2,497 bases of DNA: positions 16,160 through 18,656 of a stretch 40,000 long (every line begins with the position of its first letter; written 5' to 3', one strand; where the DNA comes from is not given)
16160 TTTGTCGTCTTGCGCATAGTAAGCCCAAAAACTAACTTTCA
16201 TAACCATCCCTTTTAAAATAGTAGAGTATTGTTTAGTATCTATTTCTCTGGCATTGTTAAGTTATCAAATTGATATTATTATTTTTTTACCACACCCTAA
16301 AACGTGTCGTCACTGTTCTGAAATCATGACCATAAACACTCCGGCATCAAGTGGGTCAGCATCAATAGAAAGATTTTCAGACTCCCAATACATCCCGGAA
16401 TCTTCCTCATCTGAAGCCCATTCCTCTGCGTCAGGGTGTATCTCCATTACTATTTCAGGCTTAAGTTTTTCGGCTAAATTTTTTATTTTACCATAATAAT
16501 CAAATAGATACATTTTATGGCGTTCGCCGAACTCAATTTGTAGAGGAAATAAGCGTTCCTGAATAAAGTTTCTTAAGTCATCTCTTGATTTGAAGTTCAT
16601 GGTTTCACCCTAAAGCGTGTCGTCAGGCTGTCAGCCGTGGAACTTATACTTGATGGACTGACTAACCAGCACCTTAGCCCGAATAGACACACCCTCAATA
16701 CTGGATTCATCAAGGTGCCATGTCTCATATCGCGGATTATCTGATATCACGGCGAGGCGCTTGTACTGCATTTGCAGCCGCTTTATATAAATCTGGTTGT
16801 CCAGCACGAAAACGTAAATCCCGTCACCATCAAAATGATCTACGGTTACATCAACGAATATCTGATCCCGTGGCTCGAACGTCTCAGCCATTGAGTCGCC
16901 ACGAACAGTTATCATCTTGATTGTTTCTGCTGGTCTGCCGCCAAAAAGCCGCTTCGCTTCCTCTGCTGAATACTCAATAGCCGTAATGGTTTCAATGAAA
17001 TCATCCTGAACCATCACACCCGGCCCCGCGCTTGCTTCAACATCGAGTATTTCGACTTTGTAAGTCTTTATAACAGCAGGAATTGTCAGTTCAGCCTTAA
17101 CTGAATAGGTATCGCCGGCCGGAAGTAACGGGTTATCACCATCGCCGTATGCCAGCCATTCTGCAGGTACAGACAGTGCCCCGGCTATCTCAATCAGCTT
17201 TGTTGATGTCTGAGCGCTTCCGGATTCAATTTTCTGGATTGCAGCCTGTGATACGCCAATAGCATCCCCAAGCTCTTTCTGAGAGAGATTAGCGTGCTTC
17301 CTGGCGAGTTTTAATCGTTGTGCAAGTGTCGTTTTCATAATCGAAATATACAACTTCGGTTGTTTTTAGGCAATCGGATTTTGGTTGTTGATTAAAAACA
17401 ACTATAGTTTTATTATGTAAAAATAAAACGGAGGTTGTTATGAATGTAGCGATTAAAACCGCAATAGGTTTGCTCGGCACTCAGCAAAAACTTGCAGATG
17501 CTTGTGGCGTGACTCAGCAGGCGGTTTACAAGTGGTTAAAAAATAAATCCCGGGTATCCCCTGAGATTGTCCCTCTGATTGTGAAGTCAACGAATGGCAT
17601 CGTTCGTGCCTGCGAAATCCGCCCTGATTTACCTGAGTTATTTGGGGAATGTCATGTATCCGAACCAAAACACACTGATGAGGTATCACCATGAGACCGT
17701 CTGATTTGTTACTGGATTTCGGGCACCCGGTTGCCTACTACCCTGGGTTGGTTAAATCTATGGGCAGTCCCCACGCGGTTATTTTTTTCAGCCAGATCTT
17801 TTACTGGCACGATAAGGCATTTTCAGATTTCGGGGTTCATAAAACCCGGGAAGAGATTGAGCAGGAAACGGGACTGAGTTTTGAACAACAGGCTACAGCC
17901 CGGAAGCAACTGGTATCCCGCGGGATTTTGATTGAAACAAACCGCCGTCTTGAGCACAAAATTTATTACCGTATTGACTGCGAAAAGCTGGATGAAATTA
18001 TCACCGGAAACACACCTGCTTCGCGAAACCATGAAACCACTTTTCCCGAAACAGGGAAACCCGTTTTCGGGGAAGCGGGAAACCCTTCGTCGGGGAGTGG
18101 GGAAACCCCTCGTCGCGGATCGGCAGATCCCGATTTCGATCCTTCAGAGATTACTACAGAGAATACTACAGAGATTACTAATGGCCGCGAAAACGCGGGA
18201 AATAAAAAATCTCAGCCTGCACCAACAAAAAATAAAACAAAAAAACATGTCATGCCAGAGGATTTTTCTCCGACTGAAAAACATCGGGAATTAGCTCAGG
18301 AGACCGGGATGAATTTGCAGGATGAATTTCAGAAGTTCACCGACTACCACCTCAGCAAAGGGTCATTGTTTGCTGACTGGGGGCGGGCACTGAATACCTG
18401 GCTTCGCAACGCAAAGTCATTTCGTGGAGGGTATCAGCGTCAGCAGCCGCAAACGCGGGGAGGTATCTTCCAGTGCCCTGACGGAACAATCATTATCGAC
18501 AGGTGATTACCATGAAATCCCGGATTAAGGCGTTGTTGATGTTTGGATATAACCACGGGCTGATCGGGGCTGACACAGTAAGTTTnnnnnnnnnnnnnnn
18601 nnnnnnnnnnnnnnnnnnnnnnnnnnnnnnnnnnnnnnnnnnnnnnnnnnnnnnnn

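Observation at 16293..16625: Acidic 96-aa gene inserted between cI and rexA, bracketed by 20-bp direct repeats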

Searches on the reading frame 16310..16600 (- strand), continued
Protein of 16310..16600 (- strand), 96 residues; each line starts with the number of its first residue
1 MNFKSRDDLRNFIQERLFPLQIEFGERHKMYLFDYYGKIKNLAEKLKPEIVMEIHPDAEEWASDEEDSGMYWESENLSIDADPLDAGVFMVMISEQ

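Call 73: search_solved_structures(query=A1, max_evalue=10)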
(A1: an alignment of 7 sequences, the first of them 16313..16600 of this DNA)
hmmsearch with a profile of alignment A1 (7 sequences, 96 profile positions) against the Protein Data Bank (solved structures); distinct sequences matched with E-value up to 10: 4.
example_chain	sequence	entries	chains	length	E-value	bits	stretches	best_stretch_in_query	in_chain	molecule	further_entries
9h74_A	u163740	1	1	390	0.0037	20.5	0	4-37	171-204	Eukaryotic translation initiation factor 2 subunit 1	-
6gsm_j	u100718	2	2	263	0.018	18.3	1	6-38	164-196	Eukaryotic translation initiation factor 2 subunit alpha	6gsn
3j81_j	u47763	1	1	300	0.02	18.1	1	6-38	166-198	eIF2 alpha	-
3jap_j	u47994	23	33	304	0.021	18.1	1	6-38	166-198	eIF2 alpha | Eukaryotic translation initiation factor 2 subunit alpha | SUI2 isoform 1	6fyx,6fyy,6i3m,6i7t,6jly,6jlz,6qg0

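Call 74: find_homologous_proteins(query=A1, max_evalue=0.001)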
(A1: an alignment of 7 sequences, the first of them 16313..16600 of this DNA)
Query A1 (7 sequences) (96 aa, profile of the alignment): 13 proteins with E <= 0.001 among 721 candidates.
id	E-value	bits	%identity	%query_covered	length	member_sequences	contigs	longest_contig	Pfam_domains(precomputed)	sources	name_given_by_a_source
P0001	8.9e-42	159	100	100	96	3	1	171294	-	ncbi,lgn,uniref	ncbi:hypothetical protein [Morganella psychrotolerans]|uniref:hypothetical protein n=1 Tax=Morganell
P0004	3.0e-37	144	46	99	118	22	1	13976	-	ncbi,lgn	ncbi:hypothetical protein ACF1CY_004689 [Providencia rettgeri]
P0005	3.6e-35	138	46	100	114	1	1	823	-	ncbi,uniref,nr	ncbi:hypothetical protein BLA50215_07995 [Burkholderia lata]|uniref:hypothetical protein n=1 Tax=Bur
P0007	1.5e-34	136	30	98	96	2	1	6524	-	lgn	-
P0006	2.2e-34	135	40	98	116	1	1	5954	-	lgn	-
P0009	1.4e-31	126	43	98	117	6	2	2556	-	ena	-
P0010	8.6e-31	124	31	98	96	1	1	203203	-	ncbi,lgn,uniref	ncbi:hypothetical protein [Providencia sp. Me31A]|uniref:hypothetical protein n=1 Tax=Providencia sp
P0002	5.3e-28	115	77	74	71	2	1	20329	-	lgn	-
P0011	6.4e-26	108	39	100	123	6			-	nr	nr:hypothetical protein [Providencia alcalifaciens]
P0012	1.6e-24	103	28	92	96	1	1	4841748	-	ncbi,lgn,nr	ncbi:hypothetical protein M2263_000180 [Providencia alcalifaciens]|nr:hypothetical protein [Providen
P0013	2.7e-24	103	30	92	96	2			-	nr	nr:hypothetical protein [uncultured Moellerella sp.]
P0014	7.9e-21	92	30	92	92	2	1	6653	-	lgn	-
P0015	2.8e-13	67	93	47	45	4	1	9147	-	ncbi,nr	ncbi:hypothetical protein [Morganella psychrotolerans]|nr:hypothetical protein [Morganella psychroto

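Call 75: find_encoding_contigs(protein=P0010, flank=7000, max_places=3)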
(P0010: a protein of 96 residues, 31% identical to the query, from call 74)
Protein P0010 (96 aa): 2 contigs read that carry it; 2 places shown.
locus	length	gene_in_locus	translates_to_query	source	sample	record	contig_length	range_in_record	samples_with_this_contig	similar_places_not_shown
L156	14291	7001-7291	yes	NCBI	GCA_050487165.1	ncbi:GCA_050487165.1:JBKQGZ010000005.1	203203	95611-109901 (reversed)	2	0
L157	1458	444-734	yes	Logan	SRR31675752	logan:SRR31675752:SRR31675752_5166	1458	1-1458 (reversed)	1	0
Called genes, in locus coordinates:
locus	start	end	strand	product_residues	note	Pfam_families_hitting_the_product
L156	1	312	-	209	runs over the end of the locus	PF00440:TetR_N, PF14246:TetR_C_7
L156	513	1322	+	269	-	PF06738:ThrE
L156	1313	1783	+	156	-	PF12821:ThrE_2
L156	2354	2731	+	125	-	PF04076:BOF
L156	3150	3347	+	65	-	-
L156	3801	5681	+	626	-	PF05257:CHAP, PF03738:GSP_synth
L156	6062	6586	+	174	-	PF00210:Ferritin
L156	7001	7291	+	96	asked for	-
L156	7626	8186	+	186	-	PF09335:VTT_dom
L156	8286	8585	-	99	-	PF06411:HdeA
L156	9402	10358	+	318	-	PF04231:Endonuclease_1, PF27542:ArfC (weak)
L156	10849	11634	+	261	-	PF02562:PhoH, PF13604:AAA_30 (weak), PF13245:AAA_19 (weak)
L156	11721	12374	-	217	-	PF09223:ZinT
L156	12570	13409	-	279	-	PF08021:FAD_binding_9, PF04954:SIP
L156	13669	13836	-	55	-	PF10617:DUF2474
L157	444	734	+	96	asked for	-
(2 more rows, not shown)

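Call 76: find_encoding_contigs(protein=P0012, flank=7000, max_places=3)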
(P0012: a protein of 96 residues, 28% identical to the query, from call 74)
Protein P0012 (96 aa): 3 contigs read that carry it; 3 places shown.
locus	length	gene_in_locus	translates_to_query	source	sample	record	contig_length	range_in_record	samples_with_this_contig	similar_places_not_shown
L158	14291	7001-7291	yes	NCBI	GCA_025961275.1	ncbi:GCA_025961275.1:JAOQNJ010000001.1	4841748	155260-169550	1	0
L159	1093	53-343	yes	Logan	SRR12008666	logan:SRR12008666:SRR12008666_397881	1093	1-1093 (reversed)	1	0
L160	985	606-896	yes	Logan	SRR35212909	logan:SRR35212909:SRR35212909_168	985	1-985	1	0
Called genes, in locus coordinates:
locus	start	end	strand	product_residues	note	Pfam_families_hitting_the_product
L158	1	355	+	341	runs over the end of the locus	PF20036:Gp13-like (faint)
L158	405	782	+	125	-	PF24085:DUF7370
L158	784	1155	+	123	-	-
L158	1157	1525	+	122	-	-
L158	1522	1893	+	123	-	PF23842:Phage_tail_terminator_3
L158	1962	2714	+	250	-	PF02368:Big_2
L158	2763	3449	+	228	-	PF19759:DUF6246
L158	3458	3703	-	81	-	PF03869:Arc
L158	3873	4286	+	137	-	PF00717:Peptidase_S24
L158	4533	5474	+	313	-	PF10546:P63C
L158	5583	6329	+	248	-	PF27265:YidX_N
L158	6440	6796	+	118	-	PF04237:YjbR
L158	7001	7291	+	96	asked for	-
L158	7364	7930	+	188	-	-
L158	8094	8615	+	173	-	-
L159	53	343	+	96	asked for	-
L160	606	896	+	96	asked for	-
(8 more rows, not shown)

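Call 77: find_encoding_contigs(protein=P0015, flank=7000, max_places=3)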
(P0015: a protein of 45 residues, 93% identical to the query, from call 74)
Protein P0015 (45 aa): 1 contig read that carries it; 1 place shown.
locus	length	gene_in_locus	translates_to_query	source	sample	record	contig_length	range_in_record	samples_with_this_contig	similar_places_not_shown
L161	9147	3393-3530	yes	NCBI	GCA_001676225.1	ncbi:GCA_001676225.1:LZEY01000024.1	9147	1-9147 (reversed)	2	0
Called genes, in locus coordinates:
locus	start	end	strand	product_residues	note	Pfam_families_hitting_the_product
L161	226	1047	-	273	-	PF04492:Phage_rep_O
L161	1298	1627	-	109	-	PF05269:Phage_CII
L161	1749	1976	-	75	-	-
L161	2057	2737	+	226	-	PF01381:HTH_3 (weak), PF00717:Peptidase_S24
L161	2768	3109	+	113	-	PF11225:DUF3024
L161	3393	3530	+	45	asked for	-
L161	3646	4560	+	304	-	PF26567:BstA_C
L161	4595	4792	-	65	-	-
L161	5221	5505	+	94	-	-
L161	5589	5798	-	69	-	-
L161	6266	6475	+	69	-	-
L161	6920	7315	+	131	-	-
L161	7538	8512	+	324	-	-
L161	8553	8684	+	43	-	-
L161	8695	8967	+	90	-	-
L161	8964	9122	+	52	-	-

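Call 93: find_related_loci(query=window:16313-16600:-, collection=viral_contigs, flank=3000)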
Query window:16313-16600:- (96 aa) in viral_contigs; peptide patterns used: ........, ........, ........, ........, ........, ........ (x = any residue, [..] = any of these).
3 stretches matched a pattern, but none encodes a relative of the query by tblastn (E <= 1e-3).

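Call 94: find_related_loci(query=window:16313-16600:-, collection=metagenome_contigs, flank=3000)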
Query window:16313-16600:- (96 aa) in metagenome_contigs; peptide patterns used: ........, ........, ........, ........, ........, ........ (x = any residue, [..] = any of these).
73 stretches matched a pattern, but none encodes a relative of the query by tblastn (E <= 1e-3).

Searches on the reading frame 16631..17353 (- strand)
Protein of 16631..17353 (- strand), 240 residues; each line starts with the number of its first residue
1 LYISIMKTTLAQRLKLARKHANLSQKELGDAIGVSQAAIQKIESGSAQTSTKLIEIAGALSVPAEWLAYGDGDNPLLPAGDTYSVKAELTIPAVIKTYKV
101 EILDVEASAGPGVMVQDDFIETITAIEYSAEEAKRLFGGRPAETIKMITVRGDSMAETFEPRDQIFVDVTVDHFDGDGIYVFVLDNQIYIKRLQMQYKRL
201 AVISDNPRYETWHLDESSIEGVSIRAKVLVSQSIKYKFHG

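Call 3: search_protein_families(library=pfam, proteins=[window:16631-17353:-], max_evalue=0.1)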
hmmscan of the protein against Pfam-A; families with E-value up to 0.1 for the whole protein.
window:16631-17353:- (240 aa): 13 families
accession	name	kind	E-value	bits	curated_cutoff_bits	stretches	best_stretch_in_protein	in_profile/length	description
PF00717.28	Peptidase_S24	-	1.5e-18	67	23.3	1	106-228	5-115/116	Peptidase S24-like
PF01381.28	HTH_3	-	1.1e-13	51.4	23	1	14-67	1-55/55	Helix-turn-helix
PF13560.12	HTH_31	-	2.7e-08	34.4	27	1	10-51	2-44/64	Helix-turn-helix domain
PF12844.13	HTH_19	-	3.8e-07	30.3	30.2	1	12-68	2-59/64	Helix-turn-helix domain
PF07022.19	Phage_CI_repr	-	0.00093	19.9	22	1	24-73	14-63/65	Bacteriophage CI repressor helix-turn-helix domain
PF13744.12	HTH_37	-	0.0039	17.4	27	1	6-47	15-56/80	Helix-turn-helix domain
PF04545.22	Sigma70_r4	-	0.013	15.4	24.1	1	18-44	16-42/50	Sigma-70, region 4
PF15731.11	MqsA_antitoxin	-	0.024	15.2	30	1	13-56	73-116/131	Antitoxin component of bacterial toxin-antitoxin system, MqsA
PF10633.15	NPCBM_assoc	-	0.025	15.2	24.4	1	54-100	22-71/78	NPCBM-associated, NEW3 domain of alpha-galactosidase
PF13412.12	HTH_24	-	0.039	14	21.9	1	14-40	9-35/48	Winged helix-turn-helix DNA-binding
PF20432.4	Xre-like-HTH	-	0.049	14.4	25.8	0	18-48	19-49/63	Antitoxin Xre-like helix-turn-helix domain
PF13404.12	HTH_AsnC-type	-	0.066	13.5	27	0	19-40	14-35/42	AsnC-type helix-turn-helix domain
PF13413.12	HTH_25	-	0.074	13.3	24.6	0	13-46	1-34/62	Helix-turn-helix domain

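Call 4: search_protein_families(library=phrogs, proteins=[window:16631-17353:-], max_evalue=0.1)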
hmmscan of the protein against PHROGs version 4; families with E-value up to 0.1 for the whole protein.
window:16631-17353:- (240 aa): 40 families (the best 25 are shown)
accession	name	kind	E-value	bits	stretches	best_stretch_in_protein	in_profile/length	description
phrog_4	-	transcription regulation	3.6e-56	191.9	1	6-239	133-343/400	transcriptional repressor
phrog_6201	-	transcription regulation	3.9e-31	108.5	1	122-236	3-119/121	CI-like repressor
phrog_35195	-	unknown function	2.8e-20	73.5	1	11-165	4-155/159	-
phrog_2328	-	transcription regulation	1.1e-15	58.5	1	8-82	14-89/128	transcriptional repressor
phrog_8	-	transcription regulation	3.2e-15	57.4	1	6-132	159-263/346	transcriptional regulator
phrog_3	-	transcription regulation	3e-10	41.4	1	4-85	83-167/430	transcriptional repressor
phrog_2967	-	transcription regulation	9.4e-10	39.4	1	6-80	7-78/225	transcriptional regulator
phrog_2439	-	transcription regulation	7.2e-09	36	1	9-69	7-68/367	transcriptional regulator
phrog_7241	-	transcription regulation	9.9e-08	33.1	1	13-67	65-120/122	transcriptional regulator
phrog_5823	-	transcription regulation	1.1e-07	32.4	1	6-67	3-66/404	transcriptional regulator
phrog_1373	-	transcription regulation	3.7e-07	31.3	1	10-52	64-106/166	transcriptional regulator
phrog_4836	-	transcription regulation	1.7e-06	28.7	1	4-106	70-168/194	CII-like regulator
phrog_8558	-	unknown function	2.4e-06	28.8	1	133-228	9-109/114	-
phrog_147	-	transcription regulation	4.2e-05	24.9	1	6-56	1-52/100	transcriptional regulator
phrog_2104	-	unknown function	9.1e-05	23.6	1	11-48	41-78/103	-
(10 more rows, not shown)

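Call 85: find_related_loci(query=window:16631-17338:-, collection=viral_contigs, flank=2500)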
Query window:16631-17338:- (235 aa) in viral_contigs; peptide patterns used: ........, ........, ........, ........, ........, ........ (x = any residue, [..] = any of these).
361 stretches matched a pattern; 358 encode a relative of the query (tblastn E <= 1e-3); the best 80 are kept; 80 distinct loci.
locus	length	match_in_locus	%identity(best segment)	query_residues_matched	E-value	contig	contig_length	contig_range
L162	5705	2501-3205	98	1-235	9e-157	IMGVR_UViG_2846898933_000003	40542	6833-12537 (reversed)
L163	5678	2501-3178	89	1-226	5e-138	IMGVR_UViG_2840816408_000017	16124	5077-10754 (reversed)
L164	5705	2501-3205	86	1-235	3e-135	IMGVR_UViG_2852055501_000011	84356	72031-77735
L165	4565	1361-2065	85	1-235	3e-134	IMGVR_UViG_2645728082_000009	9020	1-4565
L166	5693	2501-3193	79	1-235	7e-119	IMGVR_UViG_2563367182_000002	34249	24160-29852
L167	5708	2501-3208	75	1-235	2e-117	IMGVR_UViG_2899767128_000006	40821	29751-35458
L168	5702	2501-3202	75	1-235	2e-116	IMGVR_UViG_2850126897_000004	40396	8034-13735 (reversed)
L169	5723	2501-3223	74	1-235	1e-114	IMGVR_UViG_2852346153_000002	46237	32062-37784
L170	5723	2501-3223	74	1-235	2e-114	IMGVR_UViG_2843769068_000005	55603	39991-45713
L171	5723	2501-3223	72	1-235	1e-113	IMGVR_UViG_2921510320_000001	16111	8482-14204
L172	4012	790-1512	72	1-235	5e-114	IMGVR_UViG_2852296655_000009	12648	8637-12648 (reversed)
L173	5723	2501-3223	72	1-235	1e-113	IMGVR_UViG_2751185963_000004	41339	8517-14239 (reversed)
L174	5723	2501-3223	72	1-235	3e-113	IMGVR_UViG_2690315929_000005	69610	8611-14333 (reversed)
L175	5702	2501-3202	73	1-235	4e-113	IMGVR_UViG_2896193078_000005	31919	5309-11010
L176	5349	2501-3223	73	1-235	8e-113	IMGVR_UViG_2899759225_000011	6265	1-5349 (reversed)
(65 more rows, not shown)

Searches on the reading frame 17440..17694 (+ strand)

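Call 3: search_protein_families(library=pfam, proteins=[window:17440-17694:+], max_evalue=0.1)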
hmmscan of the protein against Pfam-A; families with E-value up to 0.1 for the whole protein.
window:17440-17694:+ (84 aa): 7 families
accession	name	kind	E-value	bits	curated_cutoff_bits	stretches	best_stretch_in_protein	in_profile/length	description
PF15943.11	YdaS_toxin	-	1.5e-16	60.4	30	1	5-63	1-59/65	Bacterial toxin YdaS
PF01381.28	HTH_3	-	3.7e-07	30.5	23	1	14-49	11-46/55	Helix-turn-helix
PF14549.12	P22_Cro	-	2.2e-06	27.8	30.2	1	6-33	3-30/60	DNA-binding transcriptional regulator Cro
PF13384.12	HTH_23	-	0.002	18.3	24.6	1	14-35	19-40/50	Homeodomain-like domain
PF13022.12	HTH_Tnp_1_2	-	0.0061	17.1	27.9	1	13-37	27-51/122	Helix-turn-helix of insertion element transposase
PF09048.16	Cro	-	0.012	16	32.7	1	15-62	15-56/59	Cro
PF13443.12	HTH_26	-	0.045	14.4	22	1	14-41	12-40/63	Cro/C1-type HTH DNA-binding domain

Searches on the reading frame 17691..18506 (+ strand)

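Call 3: search_protein_families(library=pfam, proteins=[window:17691-18506:+], max_evalue=0.1)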
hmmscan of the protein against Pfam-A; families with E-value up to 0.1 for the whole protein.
window:17691-18506:+ (271 aa): 1 family
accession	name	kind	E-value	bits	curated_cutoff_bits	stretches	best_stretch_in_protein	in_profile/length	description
PF17948.6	DnaT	-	0.042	14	25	0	188-240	3-59/69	DnaT DNA-binding domain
